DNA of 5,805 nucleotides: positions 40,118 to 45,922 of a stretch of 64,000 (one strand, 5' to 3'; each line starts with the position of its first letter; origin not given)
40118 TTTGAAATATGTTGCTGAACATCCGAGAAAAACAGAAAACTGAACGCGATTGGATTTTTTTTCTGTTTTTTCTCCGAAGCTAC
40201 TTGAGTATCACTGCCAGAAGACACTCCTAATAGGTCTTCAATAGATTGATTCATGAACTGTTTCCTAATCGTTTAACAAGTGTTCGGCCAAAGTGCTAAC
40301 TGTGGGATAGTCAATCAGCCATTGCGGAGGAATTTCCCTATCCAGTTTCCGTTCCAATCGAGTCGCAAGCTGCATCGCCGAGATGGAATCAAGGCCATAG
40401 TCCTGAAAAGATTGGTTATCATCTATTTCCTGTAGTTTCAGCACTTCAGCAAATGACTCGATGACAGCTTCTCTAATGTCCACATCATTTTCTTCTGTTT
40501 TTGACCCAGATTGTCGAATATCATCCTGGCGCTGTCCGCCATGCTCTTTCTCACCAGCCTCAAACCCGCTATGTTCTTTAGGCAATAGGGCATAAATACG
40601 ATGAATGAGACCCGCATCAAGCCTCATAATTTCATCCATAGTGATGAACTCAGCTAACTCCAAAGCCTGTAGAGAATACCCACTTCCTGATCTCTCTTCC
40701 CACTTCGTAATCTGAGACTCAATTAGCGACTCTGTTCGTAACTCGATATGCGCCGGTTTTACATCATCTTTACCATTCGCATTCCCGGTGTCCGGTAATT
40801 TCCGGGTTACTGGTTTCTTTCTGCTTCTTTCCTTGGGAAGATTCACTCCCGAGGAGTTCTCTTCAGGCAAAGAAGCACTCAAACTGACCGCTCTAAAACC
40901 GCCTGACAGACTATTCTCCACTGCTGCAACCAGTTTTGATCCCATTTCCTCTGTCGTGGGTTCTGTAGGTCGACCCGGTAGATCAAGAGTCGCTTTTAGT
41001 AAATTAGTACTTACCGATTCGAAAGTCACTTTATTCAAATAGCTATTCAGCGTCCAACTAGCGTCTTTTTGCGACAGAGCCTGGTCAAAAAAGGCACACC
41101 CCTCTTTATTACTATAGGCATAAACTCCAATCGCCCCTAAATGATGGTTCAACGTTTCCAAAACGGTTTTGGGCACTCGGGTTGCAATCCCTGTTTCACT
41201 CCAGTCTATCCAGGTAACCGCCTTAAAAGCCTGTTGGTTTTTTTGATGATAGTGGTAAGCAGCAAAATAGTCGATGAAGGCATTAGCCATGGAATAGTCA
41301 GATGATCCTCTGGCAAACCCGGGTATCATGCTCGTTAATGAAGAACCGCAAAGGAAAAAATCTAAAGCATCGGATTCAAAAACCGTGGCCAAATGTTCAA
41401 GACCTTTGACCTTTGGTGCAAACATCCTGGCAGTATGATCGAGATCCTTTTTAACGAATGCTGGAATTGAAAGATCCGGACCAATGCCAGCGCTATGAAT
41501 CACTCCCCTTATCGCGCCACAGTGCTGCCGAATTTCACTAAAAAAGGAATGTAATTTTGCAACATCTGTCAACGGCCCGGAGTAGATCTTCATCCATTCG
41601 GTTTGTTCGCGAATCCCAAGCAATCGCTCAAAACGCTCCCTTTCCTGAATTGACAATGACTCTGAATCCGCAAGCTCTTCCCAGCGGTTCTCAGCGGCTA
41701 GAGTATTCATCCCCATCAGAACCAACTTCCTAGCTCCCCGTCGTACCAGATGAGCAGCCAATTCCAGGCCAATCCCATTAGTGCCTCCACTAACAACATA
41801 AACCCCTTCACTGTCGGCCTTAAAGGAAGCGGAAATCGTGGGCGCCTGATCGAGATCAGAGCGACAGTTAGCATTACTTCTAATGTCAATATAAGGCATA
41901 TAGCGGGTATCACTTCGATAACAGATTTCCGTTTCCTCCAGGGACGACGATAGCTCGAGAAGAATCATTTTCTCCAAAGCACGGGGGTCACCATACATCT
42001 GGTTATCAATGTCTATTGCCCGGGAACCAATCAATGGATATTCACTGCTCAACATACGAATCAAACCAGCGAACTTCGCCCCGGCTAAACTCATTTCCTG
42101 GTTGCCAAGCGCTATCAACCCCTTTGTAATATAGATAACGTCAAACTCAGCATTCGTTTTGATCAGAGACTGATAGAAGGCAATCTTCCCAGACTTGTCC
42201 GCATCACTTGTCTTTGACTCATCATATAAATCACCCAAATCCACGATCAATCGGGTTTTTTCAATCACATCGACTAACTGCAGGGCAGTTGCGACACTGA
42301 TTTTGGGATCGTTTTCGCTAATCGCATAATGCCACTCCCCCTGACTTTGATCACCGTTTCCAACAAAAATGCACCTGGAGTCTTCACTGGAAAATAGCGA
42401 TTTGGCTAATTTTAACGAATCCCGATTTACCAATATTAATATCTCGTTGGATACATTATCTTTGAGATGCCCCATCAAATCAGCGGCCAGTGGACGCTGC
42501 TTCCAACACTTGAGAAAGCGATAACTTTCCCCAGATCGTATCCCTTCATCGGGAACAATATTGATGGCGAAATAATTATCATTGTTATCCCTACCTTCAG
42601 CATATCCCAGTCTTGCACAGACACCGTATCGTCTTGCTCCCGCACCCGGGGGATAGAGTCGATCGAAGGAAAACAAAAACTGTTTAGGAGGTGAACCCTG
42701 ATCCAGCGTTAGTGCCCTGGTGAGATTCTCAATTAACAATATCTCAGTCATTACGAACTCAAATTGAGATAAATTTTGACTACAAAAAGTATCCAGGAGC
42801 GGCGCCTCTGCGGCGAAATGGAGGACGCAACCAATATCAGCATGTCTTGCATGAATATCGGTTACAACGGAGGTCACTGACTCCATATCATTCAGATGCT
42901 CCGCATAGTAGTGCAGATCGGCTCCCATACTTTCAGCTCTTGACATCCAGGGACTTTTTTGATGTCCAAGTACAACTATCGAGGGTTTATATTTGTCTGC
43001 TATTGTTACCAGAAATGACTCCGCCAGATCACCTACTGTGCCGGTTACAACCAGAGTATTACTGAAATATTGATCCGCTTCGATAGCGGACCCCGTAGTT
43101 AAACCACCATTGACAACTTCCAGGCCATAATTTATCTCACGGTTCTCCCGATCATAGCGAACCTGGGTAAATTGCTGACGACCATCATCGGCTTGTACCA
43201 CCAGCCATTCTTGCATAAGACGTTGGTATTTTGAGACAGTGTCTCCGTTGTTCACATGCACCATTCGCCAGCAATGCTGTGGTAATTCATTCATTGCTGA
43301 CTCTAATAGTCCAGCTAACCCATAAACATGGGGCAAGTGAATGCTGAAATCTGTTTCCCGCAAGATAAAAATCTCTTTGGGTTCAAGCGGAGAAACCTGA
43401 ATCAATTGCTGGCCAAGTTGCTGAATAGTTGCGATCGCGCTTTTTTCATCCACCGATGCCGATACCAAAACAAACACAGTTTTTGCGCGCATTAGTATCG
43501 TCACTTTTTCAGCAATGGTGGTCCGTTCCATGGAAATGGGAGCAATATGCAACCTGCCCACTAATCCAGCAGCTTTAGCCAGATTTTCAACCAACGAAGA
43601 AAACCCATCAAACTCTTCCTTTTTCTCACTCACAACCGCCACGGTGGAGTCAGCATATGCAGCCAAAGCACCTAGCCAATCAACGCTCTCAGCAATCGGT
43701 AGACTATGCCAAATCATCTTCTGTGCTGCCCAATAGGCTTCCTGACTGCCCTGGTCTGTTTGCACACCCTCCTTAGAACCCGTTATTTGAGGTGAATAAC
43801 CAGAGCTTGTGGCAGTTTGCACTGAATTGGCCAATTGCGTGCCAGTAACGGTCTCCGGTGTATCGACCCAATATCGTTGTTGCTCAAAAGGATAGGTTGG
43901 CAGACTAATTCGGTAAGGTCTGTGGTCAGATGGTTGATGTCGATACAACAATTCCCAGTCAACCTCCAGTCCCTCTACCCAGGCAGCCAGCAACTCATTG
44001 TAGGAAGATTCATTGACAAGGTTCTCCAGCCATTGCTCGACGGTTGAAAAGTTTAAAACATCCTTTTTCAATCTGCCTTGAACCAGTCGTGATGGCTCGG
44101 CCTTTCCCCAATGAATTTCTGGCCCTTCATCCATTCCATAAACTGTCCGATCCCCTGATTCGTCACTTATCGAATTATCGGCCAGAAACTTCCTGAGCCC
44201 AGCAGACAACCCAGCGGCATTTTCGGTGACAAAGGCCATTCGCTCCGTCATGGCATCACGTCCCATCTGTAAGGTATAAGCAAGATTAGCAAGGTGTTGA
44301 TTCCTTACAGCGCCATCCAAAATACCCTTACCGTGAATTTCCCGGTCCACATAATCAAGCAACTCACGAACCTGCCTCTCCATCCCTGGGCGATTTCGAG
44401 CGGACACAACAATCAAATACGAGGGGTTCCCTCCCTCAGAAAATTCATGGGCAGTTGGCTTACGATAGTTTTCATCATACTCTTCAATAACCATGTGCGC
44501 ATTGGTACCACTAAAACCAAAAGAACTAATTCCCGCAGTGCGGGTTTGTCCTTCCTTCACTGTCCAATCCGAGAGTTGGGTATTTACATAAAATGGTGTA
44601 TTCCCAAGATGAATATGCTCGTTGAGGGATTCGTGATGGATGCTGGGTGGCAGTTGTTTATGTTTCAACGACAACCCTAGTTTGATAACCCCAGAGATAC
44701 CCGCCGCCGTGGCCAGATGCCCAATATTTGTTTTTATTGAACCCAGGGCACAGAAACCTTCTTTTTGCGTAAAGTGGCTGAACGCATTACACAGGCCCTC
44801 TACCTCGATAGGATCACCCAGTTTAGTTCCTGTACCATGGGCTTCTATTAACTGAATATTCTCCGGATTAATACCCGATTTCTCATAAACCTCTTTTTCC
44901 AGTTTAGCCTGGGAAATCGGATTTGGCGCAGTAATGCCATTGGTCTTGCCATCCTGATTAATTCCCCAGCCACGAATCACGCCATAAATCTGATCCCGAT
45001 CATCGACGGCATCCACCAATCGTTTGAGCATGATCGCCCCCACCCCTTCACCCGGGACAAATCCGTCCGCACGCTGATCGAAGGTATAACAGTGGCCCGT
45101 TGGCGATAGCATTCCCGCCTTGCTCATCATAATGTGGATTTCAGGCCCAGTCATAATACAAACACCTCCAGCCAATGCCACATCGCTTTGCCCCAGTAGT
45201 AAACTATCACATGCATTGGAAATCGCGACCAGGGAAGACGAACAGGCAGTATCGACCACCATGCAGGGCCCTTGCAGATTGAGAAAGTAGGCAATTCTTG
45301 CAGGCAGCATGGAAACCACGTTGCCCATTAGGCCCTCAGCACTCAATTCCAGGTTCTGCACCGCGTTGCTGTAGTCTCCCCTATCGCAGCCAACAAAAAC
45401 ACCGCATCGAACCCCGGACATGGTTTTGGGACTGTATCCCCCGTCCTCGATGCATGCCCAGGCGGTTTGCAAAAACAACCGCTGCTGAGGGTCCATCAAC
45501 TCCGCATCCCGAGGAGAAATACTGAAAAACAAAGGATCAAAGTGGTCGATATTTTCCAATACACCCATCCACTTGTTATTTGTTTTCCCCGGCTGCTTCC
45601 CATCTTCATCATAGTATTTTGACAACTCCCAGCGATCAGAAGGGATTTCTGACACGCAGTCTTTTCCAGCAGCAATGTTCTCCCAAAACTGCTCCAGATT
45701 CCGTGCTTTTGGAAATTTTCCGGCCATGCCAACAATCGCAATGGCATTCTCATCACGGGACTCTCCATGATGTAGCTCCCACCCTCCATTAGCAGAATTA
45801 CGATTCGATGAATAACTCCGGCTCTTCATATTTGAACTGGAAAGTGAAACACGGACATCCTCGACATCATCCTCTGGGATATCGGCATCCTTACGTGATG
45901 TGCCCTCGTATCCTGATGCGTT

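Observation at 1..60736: Contiguous pederin/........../onnamide-type trans-AT PKS-NRPS assembly line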

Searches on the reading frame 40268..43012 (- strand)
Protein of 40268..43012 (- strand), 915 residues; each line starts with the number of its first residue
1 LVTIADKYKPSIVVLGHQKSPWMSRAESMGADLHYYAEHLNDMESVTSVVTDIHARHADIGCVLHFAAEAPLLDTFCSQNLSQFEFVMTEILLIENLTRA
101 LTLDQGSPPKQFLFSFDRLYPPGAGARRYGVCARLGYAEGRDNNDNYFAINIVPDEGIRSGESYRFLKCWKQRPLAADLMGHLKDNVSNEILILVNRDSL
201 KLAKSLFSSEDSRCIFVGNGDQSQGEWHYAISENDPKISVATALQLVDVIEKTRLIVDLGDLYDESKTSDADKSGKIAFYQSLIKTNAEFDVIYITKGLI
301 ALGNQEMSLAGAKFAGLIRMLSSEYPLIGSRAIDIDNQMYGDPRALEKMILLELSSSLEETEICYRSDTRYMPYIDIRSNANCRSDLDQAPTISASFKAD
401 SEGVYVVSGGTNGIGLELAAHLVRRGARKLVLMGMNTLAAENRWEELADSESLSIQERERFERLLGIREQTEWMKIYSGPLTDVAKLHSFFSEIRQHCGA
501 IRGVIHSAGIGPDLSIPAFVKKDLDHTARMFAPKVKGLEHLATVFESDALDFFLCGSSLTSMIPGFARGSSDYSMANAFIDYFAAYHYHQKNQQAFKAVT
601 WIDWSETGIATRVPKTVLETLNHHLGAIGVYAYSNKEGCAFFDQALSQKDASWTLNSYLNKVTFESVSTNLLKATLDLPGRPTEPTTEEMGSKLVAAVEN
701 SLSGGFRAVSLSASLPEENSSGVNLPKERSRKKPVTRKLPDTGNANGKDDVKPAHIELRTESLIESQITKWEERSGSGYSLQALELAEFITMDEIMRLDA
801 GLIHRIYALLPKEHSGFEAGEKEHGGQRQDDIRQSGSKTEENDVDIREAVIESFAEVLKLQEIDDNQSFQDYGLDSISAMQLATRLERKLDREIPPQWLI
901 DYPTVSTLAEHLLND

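Call 7: search_protein_families(library=pfam, proteins=[window:40268-43012:-], max_evalue=0.01)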
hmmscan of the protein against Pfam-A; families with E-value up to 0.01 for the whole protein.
window:40268-43012:- (915 aa): 5 families
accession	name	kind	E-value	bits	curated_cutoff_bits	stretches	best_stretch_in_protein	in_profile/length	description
PF08659.16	KR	-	6.2e-34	117.9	22.6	1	403-602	1-176/180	KR domain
PF00550.31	PP-binding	-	2.5e-18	66.5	20.8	1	849-912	2-67/67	Phosphopantetheine attachment site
PF13561.12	adh_short_C2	-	4.5e-06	26.9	27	0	467-543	39-113/236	Enoyl-(Acyl carrier protein) reductase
PF00106.31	adh_short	-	5.4e-06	26.4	26.6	0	405-449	3-46/195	short chain dehydrogenase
PF23297.2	ACP_SdgA_C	-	1.1e-05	25.9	27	1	838-912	3-79/95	Highly reducing polyketide synthase sdgA, C-terminal ACP domain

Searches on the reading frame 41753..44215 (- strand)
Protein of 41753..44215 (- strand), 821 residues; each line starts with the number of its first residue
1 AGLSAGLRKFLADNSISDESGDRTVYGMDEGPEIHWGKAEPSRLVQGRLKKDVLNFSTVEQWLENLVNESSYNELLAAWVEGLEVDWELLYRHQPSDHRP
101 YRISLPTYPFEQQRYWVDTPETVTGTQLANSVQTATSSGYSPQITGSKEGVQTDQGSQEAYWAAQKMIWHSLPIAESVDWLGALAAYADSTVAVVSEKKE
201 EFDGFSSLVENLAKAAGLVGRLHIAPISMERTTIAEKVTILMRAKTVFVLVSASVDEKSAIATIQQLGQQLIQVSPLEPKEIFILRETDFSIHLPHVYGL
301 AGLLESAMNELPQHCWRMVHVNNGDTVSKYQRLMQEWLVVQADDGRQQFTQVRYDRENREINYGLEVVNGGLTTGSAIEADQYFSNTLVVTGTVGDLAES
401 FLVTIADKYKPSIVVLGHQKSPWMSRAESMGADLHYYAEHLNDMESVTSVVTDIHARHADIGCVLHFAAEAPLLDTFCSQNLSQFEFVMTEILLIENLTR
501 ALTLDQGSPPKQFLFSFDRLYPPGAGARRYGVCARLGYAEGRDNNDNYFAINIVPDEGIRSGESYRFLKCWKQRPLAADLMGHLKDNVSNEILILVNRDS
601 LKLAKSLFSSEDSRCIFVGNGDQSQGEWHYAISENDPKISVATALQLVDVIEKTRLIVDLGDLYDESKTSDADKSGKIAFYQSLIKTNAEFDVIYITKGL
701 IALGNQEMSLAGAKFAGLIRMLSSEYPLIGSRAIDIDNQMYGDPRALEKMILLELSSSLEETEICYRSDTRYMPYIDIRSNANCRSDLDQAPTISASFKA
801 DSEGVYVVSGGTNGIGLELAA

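Call 28: search_protein_families(library=pfam, proteins=[window:41813-44212:-], max_evalue=10)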
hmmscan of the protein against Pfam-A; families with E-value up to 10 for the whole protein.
window:41813-44212:- (800 aa): 2 families
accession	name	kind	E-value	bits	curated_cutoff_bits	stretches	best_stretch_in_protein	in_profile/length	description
PF08659.16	KR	-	9.4e-05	22.8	22.6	1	386-468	2-90/180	KR domain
PF08341.16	TED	-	0.0041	17.9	22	1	113-171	16-70/102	Thioester domain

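Call 47: search_solved_structures(query=window:41753-44215:-, max_evalue=1, show_alignments=0)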
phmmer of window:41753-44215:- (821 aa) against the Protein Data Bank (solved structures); distinct sequences matched with E-value up to 1: 38.
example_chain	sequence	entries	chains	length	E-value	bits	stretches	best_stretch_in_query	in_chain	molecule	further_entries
7zma_A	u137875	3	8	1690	4.6e-20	74.6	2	54-122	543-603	Putative polyketide synthase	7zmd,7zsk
5ktk_A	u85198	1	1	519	1.8e-11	46.2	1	692-818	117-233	Polyketide synthase PksJ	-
4z37_A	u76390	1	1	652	5.1e-10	41.4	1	27-127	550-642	Putative mixed polyketide synthase/non-ribosomal peptide synthetase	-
7zm9_A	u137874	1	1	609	1.5e-09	39.8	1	54-121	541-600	Putative polyketide synthase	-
7zmc_A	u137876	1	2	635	6.1e-09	37.8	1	17-121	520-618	Putative polyketide synthase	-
5erb_A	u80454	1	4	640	9.9e-09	37.1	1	32-120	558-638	Polyketide synthase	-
6mhl_A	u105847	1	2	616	2.1e-07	32.7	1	69-118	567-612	Hybrid NRPS/PKS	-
5erf_A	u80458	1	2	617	1.4e-06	30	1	63-121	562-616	Polyketide synthase PksL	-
5e5n_A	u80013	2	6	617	1.4e-06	30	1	63-121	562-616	Polyketide synthase PksL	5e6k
4wky_A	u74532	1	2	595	1e-05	27.2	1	75-126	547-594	Beta-ketoacyl synthase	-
7s2x_A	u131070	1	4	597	1.4e-05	26.7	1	69-116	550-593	SalC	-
5eny_A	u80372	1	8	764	1.7e-05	26.4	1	63-117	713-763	Polyketide synthase PksL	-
8xjy_A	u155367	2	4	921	6.2e-05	24.6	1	43-125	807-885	Polyketide synthase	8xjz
4tkt_A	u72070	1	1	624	7.1e-05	24.3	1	71-117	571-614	AT-less polyketide synthase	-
4zdn_A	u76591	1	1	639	7.2e-05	24.3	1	17-117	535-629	AT-less polyketide synthase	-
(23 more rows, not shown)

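Call 51: find_homologous_proteins(query=window:41753-44215:-, max_evalue=1e-20)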
Query window:41753-44215:-: 8000 candidates shared short words with the query, none scored E <= 1e-20.

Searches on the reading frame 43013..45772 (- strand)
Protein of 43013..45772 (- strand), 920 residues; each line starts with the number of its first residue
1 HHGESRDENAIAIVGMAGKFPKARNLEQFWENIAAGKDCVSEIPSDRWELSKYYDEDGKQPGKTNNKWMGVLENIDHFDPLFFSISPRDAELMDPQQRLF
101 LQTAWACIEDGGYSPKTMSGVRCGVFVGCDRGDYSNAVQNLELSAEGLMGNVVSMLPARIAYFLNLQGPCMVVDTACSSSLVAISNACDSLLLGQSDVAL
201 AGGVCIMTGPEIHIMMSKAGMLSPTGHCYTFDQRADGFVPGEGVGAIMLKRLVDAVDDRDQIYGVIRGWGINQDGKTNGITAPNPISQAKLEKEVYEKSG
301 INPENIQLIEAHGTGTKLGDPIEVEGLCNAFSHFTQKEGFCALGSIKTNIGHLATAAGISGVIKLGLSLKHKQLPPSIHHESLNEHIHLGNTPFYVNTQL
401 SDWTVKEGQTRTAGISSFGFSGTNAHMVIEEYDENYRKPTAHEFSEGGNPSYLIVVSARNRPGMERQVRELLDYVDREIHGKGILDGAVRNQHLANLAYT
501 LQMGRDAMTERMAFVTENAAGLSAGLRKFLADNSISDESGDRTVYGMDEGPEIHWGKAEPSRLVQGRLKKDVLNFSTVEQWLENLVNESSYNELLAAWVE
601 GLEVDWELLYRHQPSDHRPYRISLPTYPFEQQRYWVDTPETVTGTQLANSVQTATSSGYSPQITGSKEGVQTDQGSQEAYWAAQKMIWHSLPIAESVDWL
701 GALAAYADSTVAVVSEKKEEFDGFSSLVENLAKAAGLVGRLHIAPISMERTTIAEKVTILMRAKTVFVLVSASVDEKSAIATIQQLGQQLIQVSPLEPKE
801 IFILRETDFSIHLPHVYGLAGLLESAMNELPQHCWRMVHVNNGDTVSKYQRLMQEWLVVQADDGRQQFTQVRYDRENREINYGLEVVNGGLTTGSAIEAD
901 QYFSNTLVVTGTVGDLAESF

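Call 7: search_protein_families(library=pfam, proteins=[window:43013-45772:-], max_evalue=0.01)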
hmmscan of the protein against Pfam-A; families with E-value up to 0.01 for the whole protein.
window:43013-45772:- (920 aa): 7 families
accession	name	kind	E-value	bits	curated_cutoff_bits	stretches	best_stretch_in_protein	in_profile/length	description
PF00109.32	ketoacyl-synt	-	1.5e-91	306.9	20.8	1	9-255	2-252/252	Beta-ketoacyl synthase, N-terminal domain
PF02801.28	Ketoacyl-synt_C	-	2.7e-39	134.3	20.8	1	263-380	1-118/119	Beta-ketoacyl synthase, C-terminal domain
PF22336.2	RhiE-like_linker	-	1.1e-12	48.1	27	1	455-532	1-66/67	RhiE-like, KS-MAT linker domain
PF16197.11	KAsynt_C_assoc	-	5.4e-12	46.5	33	1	384-475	2-84/111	Ketoacyl-synthetase C-terminal extension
PF22621.2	CurL-like_PKS_C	-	2.7e-08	34.1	27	1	452-523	1-61/64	CurL-like, PKS C-terminal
PF00108.29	Thiolase_N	-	5.6e-06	26.4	26.4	1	167-209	75-117/260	Thiolase, N-terminal domain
PF08341.16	TED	-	0.0043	17.9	22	0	633-691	16-70/102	Thioester domain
